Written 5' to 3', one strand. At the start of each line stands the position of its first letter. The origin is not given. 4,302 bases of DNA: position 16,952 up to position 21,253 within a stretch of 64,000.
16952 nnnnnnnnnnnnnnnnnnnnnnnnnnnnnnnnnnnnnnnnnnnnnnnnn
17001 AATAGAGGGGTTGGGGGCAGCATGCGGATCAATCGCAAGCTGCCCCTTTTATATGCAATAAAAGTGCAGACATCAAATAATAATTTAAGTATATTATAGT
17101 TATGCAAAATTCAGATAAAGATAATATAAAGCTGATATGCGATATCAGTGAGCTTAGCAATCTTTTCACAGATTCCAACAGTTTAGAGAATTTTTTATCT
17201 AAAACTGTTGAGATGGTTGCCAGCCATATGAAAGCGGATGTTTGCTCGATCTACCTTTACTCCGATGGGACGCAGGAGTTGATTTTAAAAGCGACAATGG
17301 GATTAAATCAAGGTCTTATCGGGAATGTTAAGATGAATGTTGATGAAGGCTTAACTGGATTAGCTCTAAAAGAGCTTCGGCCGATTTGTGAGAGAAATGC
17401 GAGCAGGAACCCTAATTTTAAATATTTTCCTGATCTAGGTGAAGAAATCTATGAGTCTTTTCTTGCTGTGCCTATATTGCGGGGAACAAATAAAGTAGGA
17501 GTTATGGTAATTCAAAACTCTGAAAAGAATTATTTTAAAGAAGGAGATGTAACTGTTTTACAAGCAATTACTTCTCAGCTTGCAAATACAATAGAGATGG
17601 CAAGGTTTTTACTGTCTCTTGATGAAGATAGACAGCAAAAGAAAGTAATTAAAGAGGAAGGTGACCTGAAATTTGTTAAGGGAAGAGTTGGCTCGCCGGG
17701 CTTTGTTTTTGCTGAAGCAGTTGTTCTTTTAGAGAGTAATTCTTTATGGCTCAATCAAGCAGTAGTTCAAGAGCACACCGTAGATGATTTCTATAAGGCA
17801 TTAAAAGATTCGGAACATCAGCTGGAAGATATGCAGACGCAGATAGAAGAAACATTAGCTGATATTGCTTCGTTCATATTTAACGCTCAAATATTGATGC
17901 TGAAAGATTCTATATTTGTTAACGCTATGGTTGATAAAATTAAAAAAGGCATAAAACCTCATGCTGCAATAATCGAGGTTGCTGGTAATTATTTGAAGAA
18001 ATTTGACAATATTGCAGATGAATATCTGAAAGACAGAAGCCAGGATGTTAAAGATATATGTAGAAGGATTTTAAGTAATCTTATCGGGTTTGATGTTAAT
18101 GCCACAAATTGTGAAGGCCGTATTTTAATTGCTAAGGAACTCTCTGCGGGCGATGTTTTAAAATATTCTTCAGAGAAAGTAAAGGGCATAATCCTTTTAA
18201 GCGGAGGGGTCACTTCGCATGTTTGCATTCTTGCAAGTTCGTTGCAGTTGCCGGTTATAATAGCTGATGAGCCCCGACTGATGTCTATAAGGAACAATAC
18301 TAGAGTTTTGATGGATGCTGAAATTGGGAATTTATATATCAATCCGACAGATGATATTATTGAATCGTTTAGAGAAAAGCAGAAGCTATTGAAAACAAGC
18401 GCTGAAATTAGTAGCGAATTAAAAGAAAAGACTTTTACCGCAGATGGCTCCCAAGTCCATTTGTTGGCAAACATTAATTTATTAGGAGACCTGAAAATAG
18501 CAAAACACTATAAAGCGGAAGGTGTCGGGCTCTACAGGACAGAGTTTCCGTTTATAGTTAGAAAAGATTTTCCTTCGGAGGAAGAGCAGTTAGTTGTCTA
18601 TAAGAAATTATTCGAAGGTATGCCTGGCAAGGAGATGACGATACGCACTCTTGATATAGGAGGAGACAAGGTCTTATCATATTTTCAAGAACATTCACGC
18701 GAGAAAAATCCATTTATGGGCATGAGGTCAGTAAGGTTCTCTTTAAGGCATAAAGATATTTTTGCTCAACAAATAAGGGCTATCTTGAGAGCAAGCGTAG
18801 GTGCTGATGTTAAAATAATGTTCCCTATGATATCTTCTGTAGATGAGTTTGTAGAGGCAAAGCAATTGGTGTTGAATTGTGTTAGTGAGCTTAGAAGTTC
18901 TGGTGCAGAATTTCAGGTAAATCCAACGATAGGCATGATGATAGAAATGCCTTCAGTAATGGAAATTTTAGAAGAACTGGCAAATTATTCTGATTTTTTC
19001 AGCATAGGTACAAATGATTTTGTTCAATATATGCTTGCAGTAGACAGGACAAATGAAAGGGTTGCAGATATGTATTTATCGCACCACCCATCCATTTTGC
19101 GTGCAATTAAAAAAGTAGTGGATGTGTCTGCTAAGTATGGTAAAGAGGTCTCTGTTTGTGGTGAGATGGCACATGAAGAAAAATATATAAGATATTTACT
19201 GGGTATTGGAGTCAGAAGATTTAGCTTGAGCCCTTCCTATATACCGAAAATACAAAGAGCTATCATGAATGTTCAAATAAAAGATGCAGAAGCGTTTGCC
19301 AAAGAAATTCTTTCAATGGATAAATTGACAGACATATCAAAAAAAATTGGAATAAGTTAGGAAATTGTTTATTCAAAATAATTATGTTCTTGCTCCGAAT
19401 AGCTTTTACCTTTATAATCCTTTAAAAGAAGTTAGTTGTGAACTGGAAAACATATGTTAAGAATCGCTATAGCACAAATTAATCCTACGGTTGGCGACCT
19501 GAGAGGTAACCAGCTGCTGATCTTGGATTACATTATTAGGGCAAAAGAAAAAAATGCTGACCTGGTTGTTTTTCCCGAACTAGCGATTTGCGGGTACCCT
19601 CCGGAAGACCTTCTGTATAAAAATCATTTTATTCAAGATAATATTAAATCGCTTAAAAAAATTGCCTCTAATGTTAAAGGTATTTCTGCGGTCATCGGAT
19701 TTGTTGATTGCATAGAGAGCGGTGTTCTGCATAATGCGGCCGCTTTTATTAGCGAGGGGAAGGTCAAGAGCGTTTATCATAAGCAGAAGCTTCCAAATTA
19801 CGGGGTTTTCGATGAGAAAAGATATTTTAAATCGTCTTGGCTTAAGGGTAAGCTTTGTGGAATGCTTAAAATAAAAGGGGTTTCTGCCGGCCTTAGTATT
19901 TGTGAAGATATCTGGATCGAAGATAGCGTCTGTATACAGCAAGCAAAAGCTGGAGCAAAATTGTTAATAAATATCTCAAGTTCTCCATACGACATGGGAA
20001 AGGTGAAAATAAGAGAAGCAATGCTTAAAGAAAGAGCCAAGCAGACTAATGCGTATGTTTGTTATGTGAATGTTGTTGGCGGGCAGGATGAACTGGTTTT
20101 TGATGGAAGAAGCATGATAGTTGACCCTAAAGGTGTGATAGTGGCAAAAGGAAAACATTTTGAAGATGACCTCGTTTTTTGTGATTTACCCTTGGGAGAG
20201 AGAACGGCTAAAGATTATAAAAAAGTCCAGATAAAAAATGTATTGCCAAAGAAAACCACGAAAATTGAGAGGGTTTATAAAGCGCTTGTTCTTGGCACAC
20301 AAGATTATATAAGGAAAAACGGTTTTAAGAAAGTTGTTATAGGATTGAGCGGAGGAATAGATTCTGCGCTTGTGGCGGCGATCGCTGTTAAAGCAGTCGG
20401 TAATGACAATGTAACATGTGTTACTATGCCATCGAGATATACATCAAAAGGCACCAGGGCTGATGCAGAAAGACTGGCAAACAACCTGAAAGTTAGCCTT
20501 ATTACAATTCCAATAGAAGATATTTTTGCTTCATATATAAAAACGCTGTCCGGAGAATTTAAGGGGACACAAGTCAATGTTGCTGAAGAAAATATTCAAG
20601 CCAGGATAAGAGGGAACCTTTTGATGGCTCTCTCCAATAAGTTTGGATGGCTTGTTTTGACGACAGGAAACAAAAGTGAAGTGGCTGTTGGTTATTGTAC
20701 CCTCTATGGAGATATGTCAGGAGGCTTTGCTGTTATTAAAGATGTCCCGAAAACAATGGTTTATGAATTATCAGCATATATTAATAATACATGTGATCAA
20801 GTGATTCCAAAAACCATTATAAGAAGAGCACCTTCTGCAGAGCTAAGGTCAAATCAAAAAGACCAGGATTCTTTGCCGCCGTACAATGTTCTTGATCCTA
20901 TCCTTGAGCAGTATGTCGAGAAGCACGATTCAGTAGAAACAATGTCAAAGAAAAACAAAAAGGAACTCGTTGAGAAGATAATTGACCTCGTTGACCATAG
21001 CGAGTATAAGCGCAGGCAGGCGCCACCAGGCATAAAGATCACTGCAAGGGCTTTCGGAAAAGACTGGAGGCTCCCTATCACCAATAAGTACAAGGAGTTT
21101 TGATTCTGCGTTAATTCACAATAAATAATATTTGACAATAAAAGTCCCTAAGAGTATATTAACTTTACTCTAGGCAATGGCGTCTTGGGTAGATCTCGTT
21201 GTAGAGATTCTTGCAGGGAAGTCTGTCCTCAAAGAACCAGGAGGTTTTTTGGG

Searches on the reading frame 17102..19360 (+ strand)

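Call 68: search_protein_families(library=pfam, proteins=[window:17102-19360:+], max_evalue=0.00001)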
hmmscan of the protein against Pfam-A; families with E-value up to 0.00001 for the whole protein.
window:17102-19360:+ (752 aa): 6 families
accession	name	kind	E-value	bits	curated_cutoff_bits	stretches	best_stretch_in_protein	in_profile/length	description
PF02896.24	PEP-utilizers_C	-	2.6e-97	326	22.8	1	439-725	7-292/293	PEP-utilising enzyme, PEP-binding domain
PF05524.18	PEP-utilisers_N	-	2.1e-16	60.6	24.4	1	193-312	1-121/121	PEP-utilising enzyme, N-terminal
PF13185.12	GAF_2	-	1.1e-14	55.2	28.6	1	26-165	2-136/136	GAF domain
PF00391.29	PEP-utilizers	-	8e-13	48.2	23.1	1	338-408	3-71/72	PEP-utilising enzyme, mobile domain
PF01590.32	GAF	-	1.9e-12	48.3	22.4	1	28-164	2-133/133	GAF domain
PF13492.12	GAF_3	-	4.6e-11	43.7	27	1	27-165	1-128/129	GAF domain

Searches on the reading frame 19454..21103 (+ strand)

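Call 68: search_protein_families(library=pfam, proteins=[window:19454-21103:+], max_evalue=0.00001)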
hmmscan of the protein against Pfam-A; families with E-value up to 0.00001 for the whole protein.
window:19454-21103:+ (549 aa): 2 families
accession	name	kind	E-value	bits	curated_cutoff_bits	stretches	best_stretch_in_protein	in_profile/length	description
PF02540.23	NAD_synthase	-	3.3e-75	252.8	21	1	275-523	2-242/242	NAD synthase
PF00795.27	CN_hydrolase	-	2.3e-37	129.1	23.2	1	3-249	1-250/256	Carbon-nitrogen hydrolase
